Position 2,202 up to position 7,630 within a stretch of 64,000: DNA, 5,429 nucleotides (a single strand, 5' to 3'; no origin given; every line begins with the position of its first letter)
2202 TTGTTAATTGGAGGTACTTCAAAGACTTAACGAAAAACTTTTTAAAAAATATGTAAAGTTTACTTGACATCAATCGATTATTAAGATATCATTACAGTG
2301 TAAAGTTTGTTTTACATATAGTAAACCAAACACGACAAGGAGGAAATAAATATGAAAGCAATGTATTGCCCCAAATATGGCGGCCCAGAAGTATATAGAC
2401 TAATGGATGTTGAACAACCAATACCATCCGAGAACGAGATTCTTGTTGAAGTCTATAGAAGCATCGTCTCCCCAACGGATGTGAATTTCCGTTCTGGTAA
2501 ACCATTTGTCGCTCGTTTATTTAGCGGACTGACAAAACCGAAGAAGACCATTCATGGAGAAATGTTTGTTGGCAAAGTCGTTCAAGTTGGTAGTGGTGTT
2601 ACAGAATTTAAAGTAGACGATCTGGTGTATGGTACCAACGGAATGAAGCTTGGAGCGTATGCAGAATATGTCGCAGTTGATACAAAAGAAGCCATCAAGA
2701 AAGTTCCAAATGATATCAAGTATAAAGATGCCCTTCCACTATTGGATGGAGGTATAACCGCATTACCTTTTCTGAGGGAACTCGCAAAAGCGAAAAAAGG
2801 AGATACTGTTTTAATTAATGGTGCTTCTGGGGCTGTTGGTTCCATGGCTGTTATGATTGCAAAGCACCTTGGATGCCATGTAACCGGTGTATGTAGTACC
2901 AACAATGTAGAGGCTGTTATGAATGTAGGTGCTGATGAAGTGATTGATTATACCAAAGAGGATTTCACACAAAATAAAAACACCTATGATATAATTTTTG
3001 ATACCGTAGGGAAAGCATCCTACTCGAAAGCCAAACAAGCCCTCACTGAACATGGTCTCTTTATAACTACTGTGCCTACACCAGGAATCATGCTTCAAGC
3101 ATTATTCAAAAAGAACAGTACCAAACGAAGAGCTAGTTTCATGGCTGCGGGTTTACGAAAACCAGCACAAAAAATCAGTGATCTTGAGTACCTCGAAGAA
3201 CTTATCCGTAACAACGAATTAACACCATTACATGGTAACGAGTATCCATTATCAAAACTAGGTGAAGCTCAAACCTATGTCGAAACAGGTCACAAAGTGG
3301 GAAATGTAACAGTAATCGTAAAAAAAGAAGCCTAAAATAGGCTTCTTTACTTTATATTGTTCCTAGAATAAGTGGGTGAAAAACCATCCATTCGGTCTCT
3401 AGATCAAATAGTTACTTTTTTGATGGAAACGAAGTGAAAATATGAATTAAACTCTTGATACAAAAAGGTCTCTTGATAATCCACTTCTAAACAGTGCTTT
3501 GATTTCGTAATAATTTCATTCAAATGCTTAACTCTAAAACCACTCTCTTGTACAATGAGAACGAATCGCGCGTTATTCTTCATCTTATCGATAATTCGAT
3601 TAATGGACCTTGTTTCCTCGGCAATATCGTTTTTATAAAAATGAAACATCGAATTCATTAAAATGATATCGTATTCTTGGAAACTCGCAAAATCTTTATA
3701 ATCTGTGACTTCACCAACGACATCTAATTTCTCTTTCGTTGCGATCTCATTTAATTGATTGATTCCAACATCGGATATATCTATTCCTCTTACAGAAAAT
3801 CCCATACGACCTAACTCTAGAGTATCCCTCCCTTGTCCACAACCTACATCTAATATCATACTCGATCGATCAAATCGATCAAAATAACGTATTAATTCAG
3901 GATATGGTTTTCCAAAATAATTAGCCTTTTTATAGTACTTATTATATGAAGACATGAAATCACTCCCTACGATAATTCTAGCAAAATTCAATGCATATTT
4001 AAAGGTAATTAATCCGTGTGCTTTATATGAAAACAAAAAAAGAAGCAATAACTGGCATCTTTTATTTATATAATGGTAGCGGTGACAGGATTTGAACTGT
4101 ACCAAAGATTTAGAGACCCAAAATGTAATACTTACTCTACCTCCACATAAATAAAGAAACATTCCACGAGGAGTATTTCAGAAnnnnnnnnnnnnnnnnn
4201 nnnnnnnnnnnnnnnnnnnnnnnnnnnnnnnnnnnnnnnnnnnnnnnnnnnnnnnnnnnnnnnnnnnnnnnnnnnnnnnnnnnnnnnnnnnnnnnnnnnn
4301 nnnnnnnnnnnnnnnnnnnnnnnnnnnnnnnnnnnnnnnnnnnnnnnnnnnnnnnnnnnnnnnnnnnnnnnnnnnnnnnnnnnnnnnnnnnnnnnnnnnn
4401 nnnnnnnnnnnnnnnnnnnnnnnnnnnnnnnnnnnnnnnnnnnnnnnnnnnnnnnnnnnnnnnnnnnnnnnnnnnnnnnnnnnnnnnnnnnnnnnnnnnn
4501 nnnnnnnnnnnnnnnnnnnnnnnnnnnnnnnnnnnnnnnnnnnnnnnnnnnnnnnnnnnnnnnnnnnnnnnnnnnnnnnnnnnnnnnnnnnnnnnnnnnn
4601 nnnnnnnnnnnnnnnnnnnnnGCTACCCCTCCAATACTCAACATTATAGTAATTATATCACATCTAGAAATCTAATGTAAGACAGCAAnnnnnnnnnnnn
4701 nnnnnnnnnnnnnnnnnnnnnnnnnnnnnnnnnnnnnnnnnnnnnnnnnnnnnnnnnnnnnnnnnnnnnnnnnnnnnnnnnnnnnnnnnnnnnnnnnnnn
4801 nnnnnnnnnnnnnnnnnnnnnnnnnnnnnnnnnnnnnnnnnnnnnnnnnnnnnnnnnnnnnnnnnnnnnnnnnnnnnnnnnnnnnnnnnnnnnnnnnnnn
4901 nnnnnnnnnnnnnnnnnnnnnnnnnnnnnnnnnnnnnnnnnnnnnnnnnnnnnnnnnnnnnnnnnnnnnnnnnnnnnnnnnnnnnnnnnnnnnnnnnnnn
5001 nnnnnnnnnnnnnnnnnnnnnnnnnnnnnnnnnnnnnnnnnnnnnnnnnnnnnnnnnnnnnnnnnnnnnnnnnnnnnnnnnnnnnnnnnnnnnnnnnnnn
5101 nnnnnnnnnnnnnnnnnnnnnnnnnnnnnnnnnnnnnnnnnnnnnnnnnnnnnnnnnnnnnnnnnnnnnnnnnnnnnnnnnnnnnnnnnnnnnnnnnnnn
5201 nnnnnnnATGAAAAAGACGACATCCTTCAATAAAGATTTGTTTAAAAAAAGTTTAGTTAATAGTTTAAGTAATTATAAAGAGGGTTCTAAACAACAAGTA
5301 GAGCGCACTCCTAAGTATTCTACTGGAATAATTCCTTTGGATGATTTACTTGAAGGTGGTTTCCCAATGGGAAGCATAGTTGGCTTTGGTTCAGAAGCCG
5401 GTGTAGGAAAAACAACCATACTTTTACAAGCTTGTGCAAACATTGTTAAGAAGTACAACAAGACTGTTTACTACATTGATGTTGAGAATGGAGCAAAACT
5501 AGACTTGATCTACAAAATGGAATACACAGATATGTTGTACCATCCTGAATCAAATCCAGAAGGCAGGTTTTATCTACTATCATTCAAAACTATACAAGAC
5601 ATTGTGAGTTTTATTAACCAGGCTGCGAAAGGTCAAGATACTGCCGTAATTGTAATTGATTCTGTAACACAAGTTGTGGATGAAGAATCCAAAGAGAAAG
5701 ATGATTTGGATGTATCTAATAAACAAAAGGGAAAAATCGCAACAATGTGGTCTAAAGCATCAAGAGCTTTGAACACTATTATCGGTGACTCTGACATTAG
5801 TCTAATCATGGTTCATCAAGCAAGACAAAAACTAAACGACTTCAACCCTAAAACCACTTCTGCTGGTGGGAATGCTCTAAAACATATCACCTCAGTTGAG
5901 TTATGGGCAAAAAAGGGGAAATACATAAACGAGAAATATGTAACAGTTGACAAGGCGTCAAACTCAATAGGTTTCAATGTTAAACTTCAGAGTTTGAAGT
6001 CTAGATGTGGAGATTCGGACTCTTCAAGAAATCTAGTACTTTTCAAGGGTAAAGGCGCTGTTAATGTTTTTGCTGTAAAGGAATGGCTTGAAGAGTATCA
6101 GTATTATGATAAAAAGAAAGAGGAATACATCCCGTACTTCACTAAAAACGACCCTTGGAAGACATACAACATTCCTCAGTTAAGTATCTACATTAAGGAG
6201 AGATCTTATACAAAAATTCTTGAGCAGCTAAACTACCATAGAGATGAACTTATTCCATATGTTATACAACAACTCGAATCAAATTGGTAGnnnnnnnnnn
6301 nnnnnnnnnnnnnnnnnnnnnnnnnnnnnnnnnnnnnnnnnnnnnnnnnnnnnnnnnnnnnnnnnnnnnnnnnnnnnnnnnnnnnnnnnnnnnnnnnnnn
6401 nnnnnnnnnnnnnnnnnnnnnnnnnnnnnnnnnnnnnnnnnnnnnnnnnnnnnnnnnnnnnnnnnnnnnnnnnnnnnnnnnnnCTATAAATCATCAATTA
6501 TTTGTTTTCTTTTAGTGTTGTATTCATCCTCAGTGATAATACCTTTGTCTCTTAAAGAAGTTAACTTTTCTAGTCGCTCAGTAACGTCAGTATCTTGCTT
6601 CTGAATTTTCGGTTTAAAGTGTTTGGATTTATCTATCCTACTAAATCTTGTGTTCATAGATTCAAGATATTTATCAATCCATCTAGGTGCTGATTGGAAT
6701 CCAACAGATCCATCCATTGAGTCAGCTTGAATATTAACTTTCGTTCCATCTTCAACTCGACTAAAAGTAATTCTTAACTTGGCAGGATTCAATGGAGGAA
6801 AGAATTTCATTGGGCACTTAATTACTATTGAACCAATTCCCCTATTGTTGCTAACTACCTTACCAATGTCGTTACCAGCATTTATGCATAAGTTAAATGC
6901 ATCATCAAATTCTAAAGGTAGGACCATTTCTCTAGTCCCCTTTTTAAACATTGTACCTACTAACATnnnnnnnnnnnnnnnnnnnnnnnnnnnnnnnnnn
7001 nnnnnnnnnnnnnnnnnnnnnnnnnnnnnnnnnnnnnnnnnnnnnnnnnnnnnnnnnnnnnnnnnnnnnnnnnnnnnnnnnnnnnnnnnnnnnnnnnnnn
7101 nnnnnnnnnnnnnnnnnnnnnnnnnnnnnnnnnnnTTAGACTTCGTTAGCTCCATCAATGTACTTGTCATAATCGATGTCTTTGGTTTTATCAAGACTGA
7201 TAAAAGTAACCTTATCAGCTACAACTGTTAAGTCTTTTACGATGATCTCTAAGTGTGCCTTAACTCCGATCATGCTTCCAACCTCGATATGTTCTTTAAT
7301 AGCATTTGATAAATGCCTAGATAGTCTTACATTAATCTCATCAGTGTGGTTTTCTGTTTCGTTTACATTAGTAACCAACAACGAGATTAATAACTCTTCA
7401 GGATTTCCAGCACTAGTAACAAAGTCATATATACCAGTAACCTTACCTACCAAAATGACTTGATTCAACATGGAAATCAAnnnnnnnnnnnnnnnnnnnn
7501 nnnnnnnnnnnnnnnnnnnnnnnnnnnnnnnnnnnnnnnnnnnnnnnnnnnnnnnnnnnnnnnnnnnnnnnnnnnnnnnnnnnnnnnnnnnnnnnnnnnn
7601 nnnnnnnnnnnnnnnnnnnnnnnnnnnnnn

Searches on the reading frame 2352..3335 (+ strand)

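Call 63: search_protein_families(library=pfam, proteins=[window:2352-3335:+], max_evalue=0.001)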
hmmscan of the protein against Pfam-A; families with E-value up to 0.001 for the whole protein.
window:2352-3335:+ (327 aa): 3 families
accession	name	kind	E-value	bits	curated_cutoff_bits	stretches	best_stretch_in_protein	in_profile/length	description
PF13602.12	ADH_zinc_N_2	-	1.3e-19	71.9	27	1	193-319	2-132/134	Zinc-binding dehydrogenase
PF00107.32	ADH_zinc_N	-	3.7e-13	50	31.8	1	161-238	1-86/129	Zinc-binding dehydrogenase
PF08240.17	ADH_N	-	2.2e-10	41.2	23.5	1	27-116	2-101/104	Alcohol dehydrogenase GroES-like domain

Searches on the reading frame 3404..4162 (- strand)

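Call 63: search_protein_families(library=pfam, proteins=[window:3404-4162:-], max_evalue=0.001)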
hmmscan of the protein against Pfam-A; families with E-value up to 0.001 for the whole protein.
window:3404-4162:- (252 aa): 8 families
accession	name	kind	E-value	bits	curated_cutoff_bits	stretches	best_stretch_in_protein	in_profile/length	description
PF03848.20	TehB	-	8.5e-13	48.6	20.4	1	100-198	31-124/193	Tellurite resistance protein TehB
PF13847.12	Methyltransf_31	-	8.4e-12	45.4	27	1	102-202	6-109/145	Methyltransferase domain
PF13649.12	Methyltransf_25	-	1.6e-11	45.2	27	1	103-190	1-92/97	Methyltransferase domain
PF13489.12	Methyltransf_23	-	3.9e-10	40.2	27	1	89-210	12-124/164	Methyltransferase domain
PF08241.18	Methyltransf_11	-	5.7e-10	40.1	21.2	1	104-191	1-87/95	Methyltransferase domain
PF08242.18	Methyltransf_12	-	7.9e-08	33.4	30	1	104-189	1-90/98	Methyltransferase domain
PF05724.17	TPMT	-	0.00011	22.5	26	1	88-181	24-115/218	Thiopurine S-methyltransferase (TPMT)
PF05175.20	MTS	-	0.0002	21.5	23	1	99-179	31-114/170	Methyltransferase small domain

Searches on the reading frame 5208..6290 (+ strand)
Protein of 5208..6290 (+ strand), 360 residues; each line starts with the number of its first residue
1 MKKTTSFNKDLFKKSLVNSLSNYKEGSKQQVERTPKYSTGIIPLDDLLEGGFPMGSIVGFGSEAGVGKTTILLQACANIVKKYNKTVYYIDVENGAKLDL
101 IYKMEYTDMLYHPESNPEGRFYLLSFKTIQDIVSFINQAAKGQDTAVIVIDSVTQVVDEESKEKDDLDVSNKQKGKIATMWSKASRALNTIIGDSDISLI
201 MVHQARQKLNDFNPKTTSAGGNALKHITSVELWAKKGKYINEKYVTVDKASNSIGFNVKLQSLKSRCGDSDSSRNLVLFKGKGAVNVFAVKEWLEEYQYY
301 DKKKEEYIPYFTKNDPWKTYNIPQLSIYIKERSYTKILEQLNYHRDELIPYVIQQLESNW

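Call 3: search_protein_families(library=pfam, proteins=[window:5208-6290:+], max_evalue=0.1)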
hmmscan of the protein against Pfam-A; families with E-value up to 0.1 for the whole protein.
window:5208-6290:+ (360 aa): 14 families
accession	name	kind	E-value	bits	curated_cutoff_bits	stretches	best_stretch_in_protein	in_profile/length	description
PF00154.27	RecA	-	4e-19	69.5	27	1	28-265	25-242/262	recA bacterial DNA recombination protein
PF06745.19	ATPase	-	6.6e-09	35.9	26.6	1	38-163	2-137/231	KaiC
PF13479.12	AAA_24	-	2.5e-07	31.2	27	1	63-211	10-138/195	AAA domain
PF25199.1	nSTAND_NTPase5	-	2e-06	28.1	34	1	61-97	47-83/145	Novel STAND NTPase 5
PF08423.17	Rad51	-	8.3e-06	25.7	22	1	37-239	8-214/244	Rad51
PF13481.12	AAA_25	-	1e-05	25.7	27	1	41-203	19-188/195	AAA domain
PF01637.24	ATPase_2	-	6.8e-05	23.2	33.2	1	61-160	27-124/225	ATPase domain predominantly from Archaea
PF03796.21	DnaB_C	-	0.00037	20.4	27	1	38-96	3-60/255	DnaB-like helicase C terminal domain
PF01656.29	CbiA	-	0.0022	18.4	25.4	1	63-158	7-84/125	CobQ/CobB/MinD/ParA nucleotide binding domain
PF13401.12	AAA_22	-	0.0046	17.7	27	1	63-154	13-94/130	AAA domain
PF20720.3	nSTAND3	-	0.011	15.8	27.2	1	63-174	25-132/155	Novel STAND NTPase 3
PF04665.18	Pox_A32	-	0.016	15.1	22.8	1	49-154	11-108/242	Poxvirus A32 protein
PF05625.17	PAXNEB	-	0.025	14.1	28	1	36-58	18-40/366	PAXNEB protein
PF13173.12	AAA_14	-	0.031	14.7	27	0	65-162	12-108/129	AAA domain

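Call 4: search_protein_families(library=padloc, proteins=[window:5208-6290:+], max_evalue=0.1)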
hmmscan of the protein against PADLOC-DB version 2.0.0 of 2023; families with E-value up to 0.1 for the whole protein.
window:5208-6290:+ (360 aa): 1 family
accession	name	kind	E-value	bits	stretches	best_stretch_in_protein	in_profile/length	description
PDLC04140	mad8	-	0.00065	17.3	1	51-216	23-150/314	mads_8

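Call 72: search_protein_families(library=ncbifam, proteins=[window:5208-6290:+], max_evalue=0.01)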
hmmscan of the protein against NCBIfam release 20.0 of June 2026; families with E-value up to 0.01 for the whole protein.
window:5208-6290:+ (360 aa): 18 families
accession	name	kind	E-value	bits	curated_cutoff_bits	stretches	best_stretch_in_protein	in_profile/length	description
TIGR02012.1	tigrfam_recA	equivalog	1.6e-19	70.4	325.3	1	28-275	27-255/321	recombinase RecA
NF003301.0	PRK04301.1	equivalog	4.2e-13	49.1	259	1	25-238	69-285/316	DNA repair and recombination protein RadA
TIGR02237.1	recomb_radB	equivalog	1e-10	41.9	172.4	1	44-249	1-190/210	DNA repair and recombination protein RadB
TIGR00416.1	sms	equivalog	1.4e-10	40.6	403.05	1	27-156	66-182/454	DNA repair protein RadA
NF007072.0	PRK09519.1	equivalog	4.5e-10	38.5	1024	1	38-267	42-252/790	intein-containing recombinase RecA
TIGR02236.1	recomb_radA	equivalog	9.2e-10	38.4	361.15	1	29-239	70-282/311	DNA repair and recombination protein RadA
TIGR03881.1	KaiC_arch_4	hypoth_equivalog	1.3e-08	34.8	247.8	1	37-192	3-127/231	KaiC domain-containing protein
NF006861.0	PRK09361.1-1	equivalog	1.4e-07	31.3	278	1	37-232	5-192/235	DNA repair and recombination protein RadB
NF006799.0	PRK09302.1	equivalog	8.8e-06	24.5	408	1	33-104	9-79/515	circadian clock protein KaiC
NF004723.0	PRK06067.1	subfamily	3.6e-05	23.4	194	1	37-106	16-83/243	flagellar accessory protein FlaH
TIGR03880.1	KaiC_arch_3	hypoth_equivalog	0.00013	21.5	249.45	1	40-95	1-55/224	KaiC domain-containing protein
TIGR02239.1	recomb_RAD51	equivalog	0.00013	21.2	478.05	1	37-239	78-284/316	DNA repair protein RAD51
TIGR00665.1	DnaB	equivalog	0.001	18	385.25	0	13-93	155-233/435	replicative DNA helicase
NF052589.1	ArlH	equivalog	0.0012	18.5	215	1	44-166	9-137/229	archaellum protein ArlH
NF033429.2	ImuA_translesion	equivalog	0.0017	18.3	150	1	26-85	5-66/181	translesion DNA synthesis-associated protein ImuA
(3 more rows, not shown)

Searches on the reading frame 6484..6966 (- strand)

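Call 3: search_protein_families(library=pfam, proteins=[window:6484-6966:-], max_evalue=0.1)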
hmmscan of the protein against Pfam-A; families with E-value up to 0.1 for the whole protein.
window:6484-6966:- (160 aa): 5 families
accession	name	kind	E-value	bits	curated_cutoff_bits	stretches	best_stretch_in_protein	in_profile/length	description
PF09851.14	SHOCT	-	1.1e-08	34.9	27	1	130-156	1-27/28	Short C-terminal domain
PF06464.16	DMAP_binding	-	0.007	17.6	27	1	127-158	8-39/111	DMAP1-binding Domain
PF05120.17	GvpG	-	0.03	14.9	30.6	1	126-160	31-65/67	Gas vesicle protein G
PF19964.5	EAD11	-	0.046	14.1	26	1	130-160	42-72/80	Effector-associated domain 11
PF06746.16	DUF1216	-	0.081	13.4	21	0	99-146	33-79/134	Protein of unknown function (DUF1216)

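Call 4: search_protein_families(library=padloc, proteins=[window:6484-6966:-], max_evalue=0.1)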
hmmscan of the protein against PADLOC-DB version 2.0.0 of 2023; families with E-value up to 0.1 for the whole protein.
window:6484-6966:- (160 aa): 1 family
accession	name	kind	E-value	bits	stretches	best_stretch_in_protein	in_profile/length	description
PDLC03677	HEase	-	0.009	13.5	1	27-74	267-314/359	homing endonuclease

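Call 72: search_protein_families(library=ncbifam, proteins=[window:6484-6966:-], max_evalue=0.01)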
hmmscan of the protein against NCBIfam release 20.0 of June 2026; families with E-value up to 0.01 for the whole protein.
window:6484-6966:- (160 aa): 0 families

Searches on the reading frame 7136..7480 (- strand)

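Call 3: search_protein_families(library=pfam, proteins=[window:7136-7480:-], max_evalue=0.1)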
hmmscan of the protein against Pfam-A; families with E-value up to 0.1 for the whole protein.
window:7136-7480:- (114 aa): 1 family
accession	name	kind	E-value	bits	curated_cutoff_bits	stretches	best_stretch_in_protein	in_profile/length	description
PF00436.31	SSB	-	8.4e-06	26.2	26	1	5-79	1-80/104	Single-strand binding protein family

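Call 4: search_protein_families(library=padloc, proteins=[window:7136-7480:-], max_evalue=0.1)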
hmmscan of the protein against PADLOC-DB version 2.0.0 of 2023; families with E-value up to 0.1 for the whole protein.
window:7136-7480:- (114 aa): 0 families

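Call 72: search_protein_families(library=ncbifam, proteins=[window:7136-7480:-], max_evalue=0.01)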
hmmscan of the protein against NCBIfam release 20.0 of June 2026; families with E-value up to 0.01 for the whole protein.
window:7136-7480:- (114 aa): 0 families
